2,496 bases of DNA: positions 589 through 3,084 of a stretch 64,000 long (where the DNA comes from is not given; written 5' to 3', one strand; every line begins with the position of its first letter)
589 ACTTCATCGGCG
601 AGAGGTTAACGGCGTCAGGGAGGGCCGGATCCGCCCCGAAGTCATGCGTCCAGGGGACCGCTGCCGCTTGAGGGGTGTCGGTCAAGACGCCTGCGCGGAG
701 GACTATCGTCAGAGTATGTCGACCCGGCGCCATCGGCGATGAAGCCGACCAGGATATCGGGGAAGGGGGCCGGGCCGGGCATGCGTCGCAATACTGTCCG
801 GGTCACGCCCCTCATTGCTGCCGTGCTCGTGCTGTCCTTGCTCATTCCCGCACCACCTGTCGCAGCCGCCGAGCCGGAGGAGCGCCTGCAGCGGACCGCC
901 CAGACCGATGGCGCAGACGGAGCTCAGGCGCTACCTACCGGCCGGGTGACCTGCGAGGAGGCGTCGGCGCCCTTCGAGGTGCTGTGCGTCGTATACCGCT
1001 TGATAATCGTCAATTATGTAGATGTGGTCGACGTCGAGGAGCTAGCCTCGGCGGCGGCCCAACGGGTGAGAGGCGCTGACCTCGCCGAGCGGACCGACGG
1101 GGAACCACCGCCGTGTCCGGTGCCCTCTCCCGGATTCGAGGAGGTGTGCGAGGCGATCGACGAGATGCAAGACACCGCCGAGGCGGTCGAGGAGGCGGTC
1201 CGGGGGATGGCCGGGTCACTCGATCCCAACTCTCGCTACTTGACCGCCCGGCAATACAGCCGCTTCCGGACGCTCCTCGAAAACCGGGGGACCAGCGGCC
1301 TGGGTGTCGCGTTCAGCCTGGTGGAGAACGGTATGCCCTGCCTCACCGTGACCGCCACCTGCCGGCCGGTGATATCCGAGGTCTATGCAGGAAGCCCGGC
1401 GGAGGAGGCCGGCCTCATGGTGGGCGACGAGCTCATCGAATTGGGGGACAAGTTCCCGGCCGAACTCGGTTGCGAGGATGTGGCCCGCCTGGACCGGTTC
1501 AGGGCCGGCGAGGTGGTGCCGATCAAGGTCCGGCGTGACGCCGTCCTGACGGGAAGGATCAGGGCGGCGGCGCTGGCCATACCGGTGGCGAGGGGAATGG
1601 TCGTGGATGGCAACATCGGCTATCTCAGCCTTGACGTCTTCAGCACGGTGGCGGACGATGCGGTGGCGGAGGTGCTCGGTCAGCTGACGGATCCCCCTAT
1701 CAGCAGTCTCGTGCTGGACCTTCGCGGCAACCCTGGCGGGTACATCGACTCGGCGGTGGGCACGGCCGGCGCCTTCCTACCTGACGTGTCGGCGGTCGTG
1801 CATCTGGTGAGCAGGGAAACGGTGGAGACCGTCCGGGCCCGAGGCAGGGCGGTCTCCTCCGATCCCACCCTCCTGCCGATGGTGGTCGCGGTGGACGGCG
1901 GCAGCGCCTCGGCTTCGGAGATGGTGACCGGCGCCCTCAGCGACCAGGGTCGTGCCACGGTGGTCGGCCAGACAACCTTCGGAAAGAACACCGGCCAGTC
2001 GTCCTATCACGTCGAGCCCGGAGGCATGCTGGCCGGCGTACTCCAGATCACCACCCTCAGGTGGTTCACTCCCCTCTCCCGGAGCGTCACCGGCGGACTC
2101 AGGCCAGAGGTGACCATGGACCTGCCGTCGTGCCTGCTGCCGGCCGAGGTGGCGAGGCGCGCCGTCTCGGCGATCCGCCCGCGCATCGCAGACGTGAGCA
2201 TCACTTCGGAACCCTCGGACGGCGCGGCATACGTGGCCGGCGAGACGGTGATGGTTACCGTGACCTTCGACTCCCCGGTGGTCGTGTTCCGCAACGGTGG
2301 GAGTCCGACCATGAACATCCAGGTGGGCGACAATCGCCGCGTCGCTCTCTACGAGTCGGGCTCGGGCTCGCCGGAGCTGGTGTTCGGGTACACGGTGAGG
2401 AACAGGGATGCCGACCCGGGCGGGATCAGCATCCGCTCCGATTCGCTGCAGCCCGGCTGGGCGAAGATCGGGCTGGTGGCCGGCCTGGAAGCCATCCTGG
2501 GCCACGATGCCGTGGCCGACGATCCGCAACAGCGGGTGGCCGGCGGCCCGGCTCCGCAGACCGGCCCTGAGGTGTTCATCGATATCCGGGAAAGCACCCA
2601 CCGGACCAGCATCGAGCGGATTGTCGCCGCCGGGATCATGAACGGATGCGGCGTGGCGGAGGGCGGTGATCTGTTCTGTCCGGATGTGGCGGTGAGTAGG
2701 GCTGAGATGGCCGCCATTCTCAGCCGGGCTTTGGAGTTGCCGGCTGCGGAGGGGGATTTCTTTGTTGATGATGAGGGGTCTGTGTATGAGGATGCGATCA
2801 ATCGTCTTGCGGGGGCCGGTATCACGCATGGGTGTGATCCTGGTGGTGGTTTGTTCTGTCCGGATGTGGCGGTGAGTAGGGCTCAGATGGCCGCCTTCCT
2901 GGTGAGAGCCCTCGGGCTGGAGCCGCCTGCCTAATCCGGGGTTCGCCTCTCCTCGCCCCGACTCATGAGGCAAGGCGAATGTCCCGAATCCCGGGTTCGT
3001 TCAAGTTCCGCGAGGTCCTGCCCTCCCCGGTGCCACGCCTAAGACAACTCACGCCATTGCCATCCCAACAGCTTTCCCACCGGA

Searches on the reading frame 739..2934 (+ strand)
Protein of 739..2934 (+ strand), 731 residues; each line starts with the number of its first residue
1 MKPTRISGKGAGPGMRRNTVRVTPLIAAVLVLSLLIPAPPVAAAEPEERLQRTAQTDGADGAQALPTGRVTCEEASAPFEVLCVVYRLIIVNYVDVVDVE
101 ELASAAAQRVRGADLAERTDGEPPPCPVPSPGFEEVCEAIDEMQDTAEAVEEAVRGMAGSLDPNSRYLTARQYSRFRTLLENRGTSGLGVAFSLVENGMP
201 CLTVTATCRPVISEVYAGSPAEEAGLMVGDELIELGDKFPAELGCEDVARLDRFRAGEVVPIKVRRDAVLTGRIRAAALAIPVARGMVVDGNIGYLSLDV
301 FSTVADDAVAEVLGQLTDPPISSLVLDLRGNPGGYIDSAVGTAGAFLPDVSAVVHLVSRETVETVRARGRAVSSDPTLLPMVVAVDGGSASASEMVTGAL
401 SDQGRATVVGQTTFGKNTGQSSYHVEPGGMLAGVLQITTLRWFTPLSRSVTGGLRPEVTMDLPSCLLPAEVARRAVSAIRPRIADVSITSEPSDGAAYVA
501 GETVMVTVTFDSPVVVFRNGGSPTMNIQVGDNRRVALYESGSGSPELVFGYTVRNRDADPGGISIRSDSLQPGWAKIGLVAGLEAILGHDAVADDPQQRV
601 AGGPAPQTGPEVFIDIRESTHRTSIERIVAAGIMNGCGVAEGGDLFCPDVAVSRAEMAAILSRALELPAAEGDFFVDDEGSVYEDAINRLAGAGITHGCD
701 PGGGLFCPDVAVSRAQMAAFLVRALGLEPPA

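Call 21: search_protein_families(library=pfam, proteins=[window:739-2934:+])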
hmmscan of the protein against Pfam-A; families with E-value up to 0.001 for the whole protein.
window:739-2934:+ (731 aa): 4 families
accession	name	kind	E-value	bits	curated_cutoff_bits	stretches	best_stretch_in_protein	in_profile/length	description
PF03572.23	Peptidase_S41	-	5.7e-34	117.5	24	1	292-458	1-163/165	Peptidase family S41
PF17820.7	PDZ_6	-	3.4e-07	30.3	27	1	211-266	1-54/54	PDZ domain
PF00395.25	SLH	-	5.8e-06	26.6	20.8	0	681-718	7-44/44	S-layer homology domain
PF13180.12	PDZ_2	-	0.00092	19.9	27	0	187-268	2-71/80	PDZ domain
